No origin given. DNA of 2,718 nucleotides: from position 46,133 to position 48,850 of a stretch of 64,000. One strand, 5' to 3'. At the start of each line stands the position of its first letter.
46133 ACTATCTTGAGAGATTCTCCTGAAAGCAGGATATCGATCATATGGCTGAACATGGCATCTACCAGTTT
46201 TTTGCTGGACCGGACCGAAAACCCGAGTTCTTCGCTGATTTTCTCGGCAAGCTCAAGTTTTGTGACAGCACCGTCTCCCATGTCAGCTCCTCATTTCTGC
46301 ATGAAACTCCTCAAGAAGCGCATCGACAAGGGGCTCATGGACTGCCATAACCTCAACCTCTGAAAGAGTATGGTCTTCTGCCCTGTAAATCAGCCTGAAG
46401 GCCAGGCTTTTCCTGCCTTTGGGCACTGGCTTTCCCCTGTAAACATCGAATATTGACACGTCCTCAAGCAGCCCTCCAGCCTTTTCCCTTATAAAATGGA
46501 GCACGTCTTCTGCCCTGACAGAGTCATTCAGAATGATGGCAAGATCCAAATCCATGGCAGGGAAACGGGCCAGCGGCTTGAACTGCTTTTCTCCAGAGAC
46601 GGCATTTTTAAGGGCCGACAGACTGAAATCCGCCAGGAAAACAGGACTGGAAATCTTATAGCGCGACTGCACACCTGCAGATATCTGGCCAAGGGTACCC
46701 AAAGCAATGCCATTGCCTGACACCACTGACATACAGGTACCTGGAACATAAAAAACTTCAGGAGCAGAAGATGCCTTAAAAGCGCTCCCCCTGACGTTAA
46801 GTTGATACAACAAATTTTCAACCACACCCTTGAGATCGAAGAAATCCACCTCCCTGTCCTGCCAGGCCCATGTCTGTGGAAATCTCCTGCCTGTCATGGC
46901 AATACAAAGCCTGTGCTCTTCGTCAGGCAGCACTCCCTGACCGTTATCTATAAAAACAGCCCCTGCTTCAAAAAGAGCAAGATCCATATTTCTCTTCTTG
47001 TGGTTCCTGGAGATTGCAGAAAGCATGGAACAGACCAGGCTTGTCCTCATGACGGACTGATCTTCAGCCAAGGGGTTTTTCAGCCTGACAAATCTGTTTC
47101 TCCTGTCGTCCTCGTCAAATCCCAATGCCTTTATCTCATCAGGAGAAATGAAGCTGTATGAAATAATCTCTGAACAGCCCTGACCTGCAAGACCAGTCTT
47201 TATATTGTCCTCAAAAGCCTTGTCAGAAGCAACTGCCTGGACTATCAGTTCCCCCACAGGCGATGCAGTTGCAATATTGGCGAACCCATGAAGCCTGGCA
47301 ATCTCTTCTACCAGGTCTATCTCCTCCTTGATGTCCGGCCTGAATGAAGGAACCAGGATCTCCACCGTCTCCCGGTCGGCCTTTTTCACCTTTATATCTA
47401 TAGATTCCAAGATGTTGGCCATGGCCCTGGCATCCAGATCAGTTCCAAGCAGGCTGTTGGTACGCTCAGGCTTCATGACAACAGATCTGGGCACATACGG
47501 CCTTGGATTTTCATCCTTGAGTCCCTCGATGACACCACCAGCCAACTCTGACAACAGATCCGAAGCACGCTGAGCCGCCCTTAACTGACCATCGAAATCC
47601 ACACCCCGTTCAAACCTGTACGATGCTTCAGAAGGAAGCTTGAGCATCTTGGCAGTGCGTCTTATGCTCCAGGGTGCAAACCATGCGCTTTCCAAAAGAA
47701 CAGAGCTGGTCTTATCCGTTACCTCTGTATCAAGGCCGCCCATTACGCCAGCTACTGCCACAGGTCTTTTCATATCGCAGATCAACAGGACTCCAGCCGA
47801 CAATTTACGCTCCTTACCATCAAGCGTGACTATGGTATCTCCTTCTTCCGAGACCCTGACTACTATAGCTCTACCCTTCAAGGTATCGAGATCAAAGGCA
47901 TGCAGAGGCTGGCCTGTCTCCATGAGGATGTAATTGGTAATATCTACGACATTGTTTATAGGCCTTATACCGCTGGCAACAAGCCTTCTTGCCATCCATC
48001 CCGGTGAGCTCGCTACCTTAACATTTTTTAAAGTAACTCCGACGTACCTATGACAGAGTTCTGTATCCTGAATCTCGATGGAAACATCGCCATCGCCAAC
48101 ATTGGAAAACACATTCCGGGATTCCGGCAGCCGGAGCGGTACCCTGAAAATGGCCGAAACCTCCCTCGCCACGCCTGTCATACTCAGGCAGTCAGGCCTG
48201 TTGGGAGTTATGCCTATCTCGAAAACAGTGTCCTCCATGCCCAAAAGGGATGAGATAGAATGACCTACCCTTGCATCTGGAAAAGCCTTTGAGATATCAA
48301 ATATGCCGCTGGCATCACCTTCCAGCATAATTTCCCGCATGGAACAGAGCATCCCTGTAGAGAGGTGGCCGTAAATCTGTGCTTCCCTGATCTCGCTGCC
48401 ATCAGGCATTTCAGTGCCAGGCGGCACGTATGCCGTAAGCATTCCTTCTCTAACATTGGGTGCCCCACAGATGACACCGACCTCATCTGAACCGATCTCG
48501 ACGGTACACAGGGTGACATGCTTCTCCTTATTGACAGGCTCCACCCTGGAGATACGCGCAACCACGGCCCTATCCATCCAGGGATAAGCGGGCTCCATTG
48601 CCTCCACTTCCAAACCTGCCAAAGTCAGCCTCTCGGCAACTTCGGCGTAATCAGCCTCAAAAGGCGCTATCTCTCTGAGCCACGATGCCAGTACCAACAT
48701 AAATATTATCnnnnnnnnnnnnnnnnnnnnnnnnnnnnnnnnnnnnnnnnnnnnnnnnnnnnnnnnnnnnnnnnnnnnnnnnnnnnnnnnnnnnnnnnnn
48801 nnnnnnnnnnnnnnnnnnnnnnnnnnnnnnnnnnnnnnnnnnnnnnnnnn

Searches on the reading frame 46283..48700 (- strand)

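Call 73: search_protein_families(library=pfam, proteins=[window:46283-48700:-], max_evalue=0.00001)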
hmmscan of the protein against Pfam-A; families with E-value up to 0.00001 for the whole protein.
window:46283-48700:- (805 aa): 5 families
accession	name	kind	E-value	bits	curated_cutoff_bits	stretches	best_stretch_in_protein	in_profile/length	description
PF03483.22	B3_4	-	6.1e-69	231.5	29.3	1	216-388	2-174/174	B3/4 domain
PF17759.6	tRNA_synthFbeta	-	1.8e-58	198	22.4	1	476-694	1-214/214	Phenylalanyl tRNA synthetase beta chain CLM domain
PF03147.19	FDX-ACB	-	4.4e-27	94.8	31.1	1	712-804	2-94/94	Ferredoxin-fold anticodon binding domain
PF03484.21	B5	-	1e-20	74.1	28.6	1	408-473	2-67/67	tRNA synthetase B5 domain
PF01588.26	tRNA_bind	-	2.9e-09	37.4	27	1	46-140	2-91/96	Putative tRNA binding domain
